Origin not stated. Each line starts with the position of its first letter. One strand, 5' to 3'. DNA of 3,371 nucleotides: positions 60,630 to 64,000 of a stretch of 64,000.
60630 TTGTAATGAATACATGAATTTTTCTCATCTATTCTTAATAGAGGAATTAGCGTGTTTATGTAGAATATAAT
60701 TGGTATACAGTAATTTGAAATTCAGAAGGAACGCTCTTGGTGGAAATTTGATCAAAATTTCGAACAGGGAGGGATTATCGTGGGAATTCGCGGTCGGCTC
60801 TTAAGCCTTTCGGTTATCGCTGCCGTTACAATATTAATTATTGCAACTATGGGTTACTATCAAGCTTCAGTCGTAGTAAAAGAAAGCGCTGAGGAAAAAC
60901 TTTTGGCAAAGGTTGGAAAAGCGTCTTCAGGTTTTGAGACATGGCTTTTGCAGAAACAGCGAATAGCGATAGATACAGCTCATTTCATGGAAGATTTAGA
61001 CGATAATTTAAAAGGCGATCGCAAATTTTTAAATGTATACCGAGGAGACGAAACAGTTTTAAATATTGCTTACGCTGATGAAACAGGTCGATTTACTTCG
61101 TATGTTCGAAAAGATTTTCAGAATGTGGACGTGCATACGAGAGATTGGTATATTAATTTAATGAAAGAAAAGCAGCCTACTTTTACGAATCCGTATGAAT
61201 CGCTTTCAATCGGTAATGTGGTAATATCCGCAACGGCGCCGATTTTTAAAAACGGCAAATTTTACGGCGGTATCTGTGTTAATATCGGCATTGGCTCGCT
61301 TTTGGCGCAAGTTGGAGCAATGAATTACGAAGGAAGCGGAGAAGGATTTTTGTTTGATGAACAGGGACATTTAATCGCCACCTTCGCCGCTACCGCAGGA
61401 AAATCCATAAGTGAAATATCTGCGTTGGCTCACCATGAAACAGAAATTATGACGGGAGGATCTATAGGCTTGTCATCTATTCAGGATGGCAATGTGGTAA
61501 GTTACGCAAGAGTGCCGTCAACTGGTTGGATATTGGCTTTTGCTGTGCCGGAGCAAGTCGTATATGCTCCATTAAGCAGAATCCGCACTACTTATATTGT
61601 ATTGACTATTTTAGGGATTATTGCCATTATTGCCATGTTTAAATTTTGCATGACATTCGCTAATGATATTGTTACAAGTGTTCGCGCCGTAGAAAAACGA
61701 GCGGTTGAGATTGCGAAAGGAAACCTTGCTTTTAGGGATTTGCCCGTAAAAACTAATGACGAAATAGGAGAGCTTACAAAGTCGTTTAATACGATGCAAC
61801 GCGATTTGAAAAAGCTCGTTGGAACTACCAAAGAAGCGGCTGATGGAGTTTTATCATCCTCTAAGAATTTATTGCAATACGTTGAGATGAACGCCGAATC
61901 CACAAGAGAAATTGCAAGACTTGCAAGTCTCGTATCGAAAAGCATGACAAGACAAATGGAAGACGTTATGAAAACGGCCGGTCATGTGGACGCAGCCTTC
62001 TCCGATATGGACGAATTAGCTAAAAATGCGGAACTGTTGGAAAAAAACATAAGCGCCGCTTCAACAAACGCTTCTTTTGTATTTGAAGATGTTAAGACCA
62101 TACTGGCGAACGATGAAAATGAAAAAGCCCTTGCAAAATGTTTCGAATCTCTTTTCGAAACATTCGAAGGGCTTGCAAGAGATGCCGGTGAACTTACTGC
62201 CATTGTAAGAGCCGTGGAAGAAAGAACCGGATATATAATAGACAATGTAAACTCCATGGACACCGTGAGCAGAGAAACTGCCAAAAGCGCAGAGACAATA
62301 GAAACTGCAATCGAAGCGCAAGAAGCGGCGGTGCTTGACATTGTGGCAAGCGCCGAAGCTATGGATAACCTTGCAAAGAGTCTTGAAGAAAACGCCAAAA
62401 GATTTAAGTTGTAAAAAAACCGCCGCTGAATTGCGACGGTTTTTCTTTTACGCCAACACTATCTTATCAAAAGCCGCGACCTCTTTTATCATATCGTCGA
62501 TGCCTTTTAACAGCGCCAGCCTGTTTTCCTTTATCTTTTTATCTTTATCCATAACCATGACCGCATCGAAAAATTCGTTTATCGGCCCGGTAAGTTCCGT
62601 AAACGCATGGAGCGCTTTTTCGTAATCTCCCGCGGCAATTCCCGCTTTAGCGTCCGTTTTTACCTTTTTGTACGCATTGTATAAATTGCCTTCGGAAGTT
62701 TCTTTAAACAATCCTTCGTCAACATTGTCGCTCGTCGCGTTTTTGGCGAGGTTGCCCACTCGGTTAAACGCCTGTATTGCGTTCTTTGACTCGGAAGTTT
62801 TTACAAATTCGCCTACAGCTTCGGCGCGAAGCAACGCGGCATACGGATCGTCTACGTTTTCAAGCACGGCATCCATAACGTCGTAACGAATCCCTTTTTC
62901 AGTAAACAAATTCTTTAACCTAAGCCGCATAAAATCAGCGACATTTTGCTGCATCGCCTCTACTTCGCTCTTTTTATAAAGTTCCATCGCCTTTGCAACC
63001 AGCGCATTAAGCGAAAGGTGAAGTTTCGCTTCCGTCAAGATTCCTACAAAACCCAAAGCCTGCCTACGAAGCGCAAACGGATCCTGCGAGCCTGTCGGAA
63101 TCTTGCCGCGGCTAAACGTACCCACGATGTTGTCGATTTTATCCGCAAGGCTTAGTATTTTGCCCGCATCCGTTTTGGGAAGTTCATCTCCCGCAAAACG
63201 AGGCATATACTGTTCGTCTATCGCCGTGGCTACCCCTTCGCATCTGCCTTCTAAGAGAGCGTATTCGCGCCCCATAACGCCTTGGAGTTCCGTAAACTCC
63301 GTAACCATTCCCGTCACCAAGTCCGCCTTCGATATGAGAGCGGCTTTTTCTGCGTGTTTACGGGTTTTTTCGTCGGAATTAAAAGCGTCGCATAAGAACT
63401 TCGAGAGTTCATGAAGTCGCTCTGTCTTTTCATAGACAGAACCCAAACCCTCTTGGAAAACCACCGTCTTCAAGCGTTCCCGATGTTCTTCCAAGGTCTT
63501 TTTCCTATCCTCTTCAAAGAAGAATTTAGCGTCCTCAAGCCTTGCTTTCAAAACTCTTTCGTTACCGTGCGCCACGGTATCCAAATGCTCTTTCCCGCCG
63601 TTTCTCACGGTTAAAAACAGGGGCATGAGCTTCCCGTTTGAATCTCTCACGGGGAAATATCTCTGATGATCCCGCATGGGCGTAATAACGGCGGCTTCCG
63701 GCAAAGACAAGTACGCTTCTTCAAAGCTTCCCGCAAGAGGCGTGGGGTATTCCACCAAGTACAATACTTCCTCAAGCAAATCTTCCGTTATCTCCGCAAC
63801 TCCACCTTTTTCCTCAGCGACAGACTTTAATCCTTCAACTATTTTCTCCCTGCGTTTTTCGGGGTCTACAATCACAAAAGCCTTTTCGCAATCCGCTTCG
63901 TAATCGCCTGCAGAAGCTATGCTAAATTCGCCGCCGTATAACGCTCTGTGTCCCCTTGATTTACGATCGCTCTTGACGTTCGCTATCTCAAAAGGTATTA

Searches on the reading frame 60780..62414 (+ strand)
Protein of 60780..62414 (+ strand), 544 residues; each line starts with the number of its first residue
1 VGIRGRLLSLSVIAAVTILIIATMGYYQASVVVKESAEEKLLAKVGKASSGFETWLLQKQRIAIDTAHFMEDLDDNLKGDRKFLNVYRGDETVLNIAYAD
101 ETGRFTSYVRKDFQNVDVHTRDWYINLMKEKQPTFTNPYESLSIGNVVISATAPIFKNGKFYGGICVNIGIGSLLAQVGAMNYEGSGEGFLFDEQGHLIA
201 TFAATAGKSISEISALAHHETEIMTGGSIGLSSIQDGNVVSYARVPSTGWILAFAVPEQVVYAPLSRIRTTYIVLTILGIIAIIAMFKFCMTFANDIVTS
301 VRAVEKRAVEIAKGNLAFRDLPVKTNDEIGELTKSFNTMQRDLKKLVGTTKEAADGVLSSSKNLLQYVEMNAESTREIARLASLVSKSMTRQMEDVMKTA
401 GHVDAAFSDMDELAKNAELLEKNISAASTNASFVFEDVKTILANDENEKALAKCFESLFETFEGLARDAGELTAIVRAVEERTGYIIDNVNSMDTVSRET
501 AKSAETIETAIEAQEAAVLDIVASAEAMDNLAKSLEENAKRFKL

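Call 17: search_protein_families(library=ncbifam, proteins=[window:60780-62414:+], max_evalue=0.00001)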
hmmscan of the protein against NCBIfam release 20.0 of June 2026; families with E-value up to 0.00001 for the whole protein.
window:60780-62414:+ (544 aa): 9 families
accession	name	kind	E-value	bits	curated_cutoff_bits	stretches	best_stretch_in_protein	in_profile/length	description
NF052458.1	PhdiestGepA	equivalog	9.8e-11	40.5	1200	1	105-203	152-251/840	phosphodiesterase GepA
NF038263.1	prot_phos_SiaA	equivalog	3.5e-09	35.7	700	1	238-393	277-431/658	biofilm regulation protein phosphatase SiaA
NF033092.0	HK_WalK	equivalog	3.2e-08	32.6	725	1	260-350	167-253/594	cell wall metabolism sensor histidine kinase WalK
NF040691.1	MtrAB_MtrB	equivalog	1.5e-07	30.8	450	1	266-347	184-261/507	MtrAB system histidine kinase MtrB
NF007004.0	PRK09467.1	equivalog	4.6e-07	29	415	1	249-347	131-229/440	two-component system sensor histidine kinase EnvZ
NF058645.1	MCPCtpMPsAe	equivalog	1e-06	27.8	900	1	269-417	201-353/558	methyl-accepting chemotaxis protein CtpM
NF008184.0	PRK10935.1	equivalog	1.2e-06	27.5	553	1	273-348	151-227/565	nitrate/nitrite two-component system sensor histidine kinase NarQ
NF053592.1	HK_near_YfiR_like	equivalog_domain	7.5e-06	25.7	194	0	233-342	112-220/223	sensor histidine kinase, YfiR-like protein-associated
NF051872.1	HisKinPhyk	equivalog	7.8e-06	24.7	750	0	91-341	77-327/537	sensor histidine kinase PhyK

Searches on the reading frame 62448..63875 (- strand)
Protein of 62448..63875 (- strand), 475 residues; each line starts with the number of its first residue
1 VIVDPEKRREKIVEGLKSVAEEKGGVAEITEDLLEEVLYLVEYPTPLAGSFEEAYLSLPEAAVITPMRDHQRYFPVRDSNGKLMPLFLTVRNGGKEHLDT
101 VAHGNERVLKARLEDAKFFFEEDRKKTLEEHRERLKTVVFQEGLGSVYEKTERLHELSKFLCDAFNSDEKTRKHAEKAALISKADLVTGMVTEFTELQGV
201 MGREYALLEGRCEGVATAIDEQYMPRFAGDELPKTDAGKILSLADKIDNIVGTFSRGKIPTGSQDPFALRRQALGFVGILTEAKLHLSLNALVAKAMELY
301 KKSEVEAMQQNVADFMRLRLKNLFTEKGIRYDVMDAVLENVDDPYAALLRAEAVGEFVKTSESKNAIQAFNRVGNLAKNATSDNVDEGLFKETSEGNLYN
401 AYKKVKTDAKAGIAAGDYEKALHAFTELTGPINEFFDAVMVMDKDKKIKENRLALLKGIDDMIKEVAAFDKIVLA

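Call 17: search_protein_families(library=ncbifam, proteins=[window:62448-63875:-], max_evalue=0.00001)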
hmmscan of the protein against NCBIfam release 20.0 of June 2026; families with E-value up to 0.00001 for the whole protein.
window:62448-63875:- (475 aa): 2 families
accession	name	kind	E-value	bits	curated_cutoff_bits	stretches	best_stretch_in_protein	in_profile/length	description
TIGR00211.2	glyS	equivalog_domain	7.1e-182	606.5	300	1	2-472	211-684/684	glycine--tRNA ligase subunit beta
NF011499.0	PRK14908.1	equivalog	6e-123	412.3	1244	1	2-472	523-996/998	glycine--tRNA ligase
